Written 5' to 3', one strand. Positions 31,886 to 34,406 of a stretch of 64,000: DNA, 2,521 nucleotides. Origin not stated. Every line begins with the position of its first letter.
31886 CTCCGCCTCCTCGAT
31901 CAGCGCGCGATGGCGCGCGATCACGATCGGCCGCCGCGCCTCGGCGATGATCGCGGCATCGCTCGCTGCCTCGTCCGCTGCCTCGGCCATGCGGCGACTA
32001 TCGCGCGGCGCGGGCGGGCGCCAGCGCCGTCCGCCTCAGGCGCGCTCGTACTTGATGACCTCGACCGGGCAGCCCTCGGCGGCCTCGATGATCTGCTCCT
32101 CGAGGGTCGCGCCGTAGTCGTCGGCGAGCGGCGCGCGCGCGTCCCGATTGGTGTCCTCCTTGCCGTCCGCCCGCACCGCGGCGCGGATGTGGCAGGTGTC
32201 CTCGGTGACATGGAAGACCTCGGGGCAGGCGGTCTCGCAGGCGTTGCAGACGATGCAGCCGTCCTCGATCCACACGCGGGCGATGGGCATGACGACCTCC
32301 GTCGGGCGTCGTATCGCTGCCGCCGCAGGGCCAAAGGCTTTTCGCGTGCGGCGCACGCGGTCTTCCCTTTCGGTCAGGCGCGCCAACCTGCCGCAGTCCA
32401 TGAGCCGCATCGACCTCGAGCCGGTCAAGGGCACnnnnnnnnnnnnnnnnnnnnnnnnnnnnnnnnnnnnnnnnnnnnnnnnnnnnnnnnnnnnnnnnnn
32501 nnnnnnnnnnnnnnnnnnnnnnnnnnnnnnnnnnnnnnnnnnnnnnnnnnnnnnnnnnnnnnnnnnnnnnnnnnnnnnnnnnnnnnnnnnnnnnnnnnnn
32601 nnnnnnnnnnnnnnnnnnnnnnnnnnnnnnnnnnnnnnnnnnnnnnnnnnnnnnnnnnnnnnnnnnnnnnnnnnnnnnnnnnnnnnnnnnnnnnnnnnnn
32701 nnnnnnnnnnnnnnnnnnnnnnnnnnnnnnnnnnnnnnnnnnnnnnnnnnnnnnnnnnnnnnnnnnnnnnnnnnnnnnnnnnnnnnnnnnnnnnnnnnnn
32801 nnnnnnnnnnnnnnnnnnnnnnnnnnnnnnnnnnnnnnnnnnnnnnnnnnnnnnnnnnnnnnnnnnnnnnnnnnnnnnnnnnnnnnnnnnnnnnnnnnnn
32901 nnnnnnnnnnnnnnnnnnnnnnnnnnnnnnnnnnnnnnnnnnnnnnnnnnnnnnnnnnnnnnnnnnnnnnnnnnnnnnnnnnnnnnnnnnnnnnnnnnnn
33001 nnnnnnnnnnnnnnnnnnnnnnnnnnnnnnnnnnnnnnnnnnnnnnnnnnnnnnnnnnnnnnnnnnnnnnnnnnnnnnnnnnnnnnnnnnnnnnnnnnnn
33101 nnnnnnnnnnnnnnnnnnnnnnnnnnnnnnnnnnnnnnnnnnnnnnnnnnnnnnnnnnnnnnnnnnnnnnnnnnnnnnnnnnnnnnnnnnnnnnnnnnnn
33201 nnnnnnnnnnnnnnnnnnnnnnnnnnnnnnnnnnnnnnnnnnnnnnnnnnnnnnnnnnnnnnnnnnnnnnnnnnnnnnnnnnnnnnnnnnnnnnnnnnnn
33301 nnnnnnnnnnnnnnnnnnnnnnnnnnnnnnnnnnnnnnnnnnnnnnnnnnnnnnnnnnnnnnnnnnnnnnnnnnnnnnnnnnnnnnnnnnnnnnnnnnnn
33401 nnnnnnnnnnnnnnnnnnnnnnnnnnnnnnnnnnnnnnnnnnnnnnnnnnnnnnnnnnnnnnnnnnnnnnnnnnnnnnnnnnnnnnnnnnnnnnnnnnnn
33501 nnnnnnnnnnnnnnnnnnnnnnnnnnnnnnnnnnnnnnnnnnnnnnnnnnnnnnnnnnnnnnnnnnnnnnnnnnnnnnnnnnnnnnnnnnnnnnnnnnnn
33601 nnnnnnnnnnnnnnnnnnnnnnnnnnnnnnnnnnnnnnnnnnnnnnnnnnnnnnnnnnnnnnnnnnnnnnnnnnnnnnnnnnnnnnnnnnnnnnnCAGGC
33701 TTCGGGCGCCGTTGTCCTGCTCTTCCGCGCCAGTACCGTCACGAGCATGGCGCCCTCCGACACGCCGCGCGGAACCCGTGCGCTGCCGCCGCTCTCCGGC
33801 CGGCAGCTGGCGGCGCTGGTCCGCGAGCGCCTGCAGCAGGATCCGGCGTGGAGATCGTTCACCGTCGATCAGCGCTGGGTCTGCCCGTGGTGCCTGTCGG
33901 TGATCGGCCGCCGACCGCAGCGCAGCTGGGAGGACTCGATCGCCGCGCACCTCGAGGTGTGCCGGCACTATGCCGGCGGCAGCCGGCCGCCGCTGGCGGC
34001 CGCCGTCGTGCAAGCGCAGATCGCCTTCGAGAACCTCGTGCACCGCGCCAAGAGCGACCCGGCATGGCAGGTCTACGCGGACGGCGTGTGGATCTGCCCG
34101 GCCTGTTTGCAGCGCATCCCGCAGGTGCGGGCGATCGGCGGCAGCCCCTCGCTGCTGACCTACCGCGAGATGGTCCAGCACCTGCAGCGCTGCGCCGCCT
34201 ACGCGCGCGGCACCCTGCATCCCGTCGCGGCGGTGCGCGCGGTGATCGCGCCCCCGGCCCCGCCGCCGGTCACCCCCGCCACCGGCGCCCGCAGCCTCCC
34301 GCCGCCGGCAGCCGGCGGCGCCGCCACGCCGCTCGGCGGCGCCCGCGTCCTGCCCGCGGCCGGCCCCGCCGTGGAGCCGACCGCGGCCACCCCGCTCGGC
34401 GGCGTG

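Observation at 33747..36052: RsbU/SpoIIE-type phosphatase with novel tandem Zn-ribbon-like N-terminus, coupled to a second (PP2C/Stp-type) phosphatase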

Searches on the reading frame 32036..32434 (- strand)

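Call 39: search_protein_families(library=pfam, proteins=[window:32036-32434:-], max_evalue=0.001)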
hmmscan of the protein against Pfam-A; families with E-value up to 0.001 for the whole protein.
window:32036-32434:- (132 aa): 3 families
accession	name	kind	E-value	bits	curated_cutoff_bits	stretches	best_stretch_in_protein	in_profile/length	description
PF13370.11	Fer4_13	-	2.8e-07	31.6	24.5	1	57-128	2-57/58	4Fe-4S single cluster domain of Ferredoxin I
PF13459.11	Fer4_15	-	2.5e-05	25.3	22.4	1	58-128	6-65/66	4Fe-4S single cluster domain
PF00037.32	Fer4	-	0.00056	20.1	21.1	0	54-71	2-19/24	4Fe-4S binding domain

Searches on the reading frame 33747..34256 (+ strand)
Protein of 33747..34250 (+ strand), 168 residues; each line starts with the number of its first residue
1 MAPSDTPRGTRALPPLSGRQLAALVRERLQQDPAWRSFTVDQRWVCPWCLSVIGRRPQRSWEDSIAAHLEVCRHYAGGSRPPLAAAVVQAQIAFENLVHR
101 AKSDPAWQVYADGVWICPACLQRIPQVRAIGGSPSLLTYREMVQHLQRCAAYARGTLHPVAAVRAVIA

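Call 7: find_homologous_proteins(query=window:33747-34250:+, max_evalue=0.01)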
Query seq(168 aa) (168 aa): 1 proteins with E <= 0.01 among 886 candidates.
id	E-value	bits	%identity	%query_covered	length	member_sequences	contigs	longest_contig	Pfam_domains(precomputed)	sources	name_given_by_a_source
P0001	8.1e-52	193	60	85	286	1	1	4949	PF03480.19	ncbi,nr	ncbi:MAG: hypothetical protein J0M02_14975, partial [Planctomycetes bacterium]|nr:hypothetical prote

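Call 8: search_solved_structures(query=window:33747-34250:+, max_evalue=10)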
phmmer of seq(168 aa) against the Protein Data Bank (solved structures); distinct sequences matched with E-value up to 10: 0.

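Call 12: find_encoding_contigs(protein=P0001, flank=5000)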
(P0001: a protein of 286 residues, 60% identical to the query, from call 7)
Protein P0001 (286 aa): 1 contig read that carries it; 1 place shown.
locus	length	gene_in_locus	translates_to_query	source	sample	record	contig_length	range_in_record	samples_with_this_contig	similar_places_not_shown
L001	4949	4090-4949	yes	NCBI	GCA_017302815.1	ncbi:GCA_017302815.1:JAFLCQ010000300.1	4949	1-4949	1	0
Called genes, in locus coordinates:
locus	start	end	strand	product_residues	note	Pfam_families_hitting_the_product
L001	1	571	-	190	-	PF01386:Ribosomal_L25p, PF14693:Ribosomal_TL5_C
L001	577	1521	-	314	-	PF13793:Pribosyltran_N, PF00156:Pribosyltran, PF14572:Pribosyl_synth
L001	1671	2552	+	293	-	PF02219:MTHFR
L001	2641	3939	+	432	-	PF13393:tRNA-synt_His, PF00587:tRNA-synt_2b (weak), PF03129:HGTP_anticodon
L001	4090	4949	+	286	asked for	PF03480:DctP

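Call 41: predict_structure(alignment_id=A3)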
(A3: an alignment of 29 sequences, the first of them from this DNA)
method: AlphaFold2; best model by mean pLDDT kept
length: 157 residues; sequences in the alignment: 29
mean_pLDDT: 95.0   pTM: 0.84
mean pLDDT of the five models: 95.0, 94.8, 94.7, 94.5, 94.0
residues with pLDDT >= 90: 143; 70-90: 12; 50-70: 2; < 50: 0
segments of 3 or more residues with pLDDT < 50: none
pLDDT, mean of each block of 10 residues (from residue 1): 83 96 96 98 95 97 95 97 97 96 98 93 96 97 98 89
secondary structure, 60 per line:
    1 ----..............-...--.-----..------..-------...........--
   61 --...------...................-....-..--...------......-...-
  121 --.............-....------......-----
elements in order: H5-18 H48-58 H72-90 H92-95 E101-103 E110-115 H123-135 H137-140 H147-152

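Call 47: fold_search(model_id=the predicted structure, library=pdb)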
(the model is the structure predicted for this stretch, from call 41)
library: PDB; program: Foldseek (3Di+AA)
matches with E <= 10: 15; with E <= 0.001: 0
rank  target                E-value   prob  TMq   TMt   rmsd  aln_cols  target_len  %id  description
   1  7ygk                  2.3e+00  0.06  0.18  0.22  11.5        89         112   13  Crystal structure of a secretory phospholipase A2 from Sciscionella marina (released 2023-02-22)
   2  6aoo_B                4.2e+00  0.01  0.11  0.07  18.4       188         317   13  2.15 Angstrom Resolution Crystal Structure of Malate Dehydrogenase from Haemophilus influenzae (released 2017-08-23)
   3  6aoo_A                5.3e+00  0.01  0.16  0.09  18.7       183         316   10  2.15 Angstrom Resolution Crystal Structure of Malate Dehydrogenase from Haemophilus influenzae (released 2017-08-23)
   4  6bal_F                5.3e+00  0.01  0.11  0.08  18.6       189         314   13  2.1 Angstrom Resolution Crystal Structure of Malate Dehydrogenase from Haemophilus influenzae in Complex with L-Malate (released 2017-10-25)
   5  7cgc_B                6.7e+00  0.01  0.13  0.08  16.5       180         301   13  Silver-bound E. coli Malate dehydrogenase (C113 and C251) (released 2020-09-23)
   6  6bal_G                6.7e+00  0.01  0.11  0.08  18.3       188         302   13  2.1 Angstrom Resolution Crystal Structure of Malate Dehydrogenase from Haemophilus influenzae in Complex with L-Malate (released 2017-10-25)
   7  6bal_A                7.1e+00  0.01  0.15  0.09  18.5       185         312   14  2.1 Angstrom Resolution Crystal Structure of Malate Dehydrogenase from Haemophilus influenzae in Complex with L-Malate (released 2017-10-25)
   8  1m4m                  8.0e+00  0.03  0.21  0.27   8.9       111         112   13  Mouse Survivin (released 2002-09-25)
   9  2odp_A                8.0e+00  0.01  0.19  0.08  15.5       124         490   11  Complement component C2a, the catalytic fragment of C3- and C5-convertase of human complement (released 2007-02-06)
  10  4a73_A                8.0e+00  0.01  0.13  0.09  14.6       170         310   16  SINGLE POINT MUTANT OF THERMUS THERMOPHILUS LACTATE DEHYDROGENASE (released 2011-12-28)
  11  4j9o_A                8.5e+00  0.01  0.13  0.07  10.9        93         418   17  Human DNA polymerase eta-DNA ternary complex: primer extension after a T:G mispair (released 2013-05-01)
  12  2f4w_A                9.0e+00  0.02  0.15  0.16   7.6        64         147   14  Human ubiquitin-conjugating enzyme E2 J2 (released 2005-12-27)
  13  1ytz_C                9.0e+00  0.01  0.15  0.15  14.9       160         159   14  Crystal structure of skeletal muscle troponin in the Ca2+-activated state (released 2005-04-12)
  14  6kad_C                9.0e+00  0.01  0.15  0.08  19.6       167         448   11  Cryo-EM structure of the C2S2M2L2-type PSII-LHCII supercomplex from Chlamydomonas reihardtii (released 2019-10-23)
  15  9r9o_SF               9.5e+00  0.01  0.17  0.14  16.7       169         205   11  Yeast 80S with nascent chain in complex with Ssb1-ADP in the S1 state (released 2025-12-24)

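Call 54: search_protein_families(library=pfam, alignment_id=A3, max_evalue=1)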
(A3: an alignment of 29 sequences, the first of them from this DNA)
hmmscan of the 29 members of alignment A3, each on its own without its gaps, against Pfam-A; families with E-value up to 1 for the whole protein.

A. member 1, seq(157 aa): 9 families
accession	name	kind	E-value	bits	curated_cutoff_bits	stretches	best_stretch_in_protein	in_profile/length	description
PF07911.18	DUF1677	-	0.0027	18.5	25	1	29-76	29-81/94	Protein of unknown function (DUF1677)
PF14471.11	DUF4428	-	0.022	15.1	27.8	1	97-111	17-30/51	Domain of unknown function (DUF4428)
PF15965.11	zf-TRAF_2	-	0.046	14.7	27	1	102-138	45-79/93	TRAF-like zinc-finger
PF10497.14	zf-4CXXC_R1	-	0.11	13.1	22.7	0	75-109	31-64/99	Zinc-finger domain of monoamine-oxidase A repressor R1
PF17772.7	zf-MYST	-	0.11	12.6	28.8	0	28-39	30-41/55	MYST family zinc finger domain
PF06527.16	TniQ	-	0.15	13.1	27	0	12-49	89-128/142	TniQ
PF23545.1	Zn_ribbon_HMPTM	-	0.31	11.1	27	0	103-112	8-17/45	HMPTM N-terminal zinc ribbon domain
PF02977.21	CarbpepA_inh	-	0.34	11.1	25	0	100-107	20-27/46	Carboxypeptidase A inhibitor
PF04810.20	zf-Sec23_Sec24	-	0.92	10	25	0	99-111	21-33/39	Sec23/Sec24 zinc finger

B. families by the number of members that match (of 29 scanned): 56 families (the first 25 are shown)
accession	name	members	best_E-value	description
PF07911.18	DUF1677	23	1.1e-07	Protein of unknown function (DUF1677)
PF04810.20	zf-Sec23_Sec24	19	4.3e-05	Sec23/Sec24 zinc finger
PF25164.1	CoiA_N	15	7.2e-05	Competence protein CoiA, N-terminal domain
PF10497.14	zf-4CXXC_R1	11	0.0032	Zinc-finger domain of monoamine-oxidase A repressor R1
PF00641.23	Zn_ribbon_RanBP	9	0.0029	Zn-finger in Ran binding protein and others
PF02977.21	CarbpepA_inh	9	0.0055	Carboxypeptidase A inhibitor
PF23545.1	Zn_ribbon_HMPTM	8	0.015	HMPTM N-terminal zinc ribbon domain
PF02891.26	zf-MIZ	8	0.039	MIZ/SP-RING zinc finger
PF16988.10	Vps36-NZF-N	5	0.025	Vacuolar protein sorting 36 NZF-N zinc-finger domain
PF25403.1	zf-C2H2_ZFAND2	5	0.05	ZFAND2A/B-like C2H2 zinc finger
PF08273.17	Zn_Ribbon_Prim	4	0.0091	Zinc-binding domain of primase-helicase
PF17772.7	zf-MYST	4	0.053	MYST family zinc finger domain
PF11781.13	Zn_ribbon_RRN7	4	0.055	Zinc-finger of RNA-polymerase I-specific TFIIB, Rrn7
PF00301.25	Rubredoxin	3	0.00047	Rubredoxin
PF06527.16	TniQ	3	0.012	TniQ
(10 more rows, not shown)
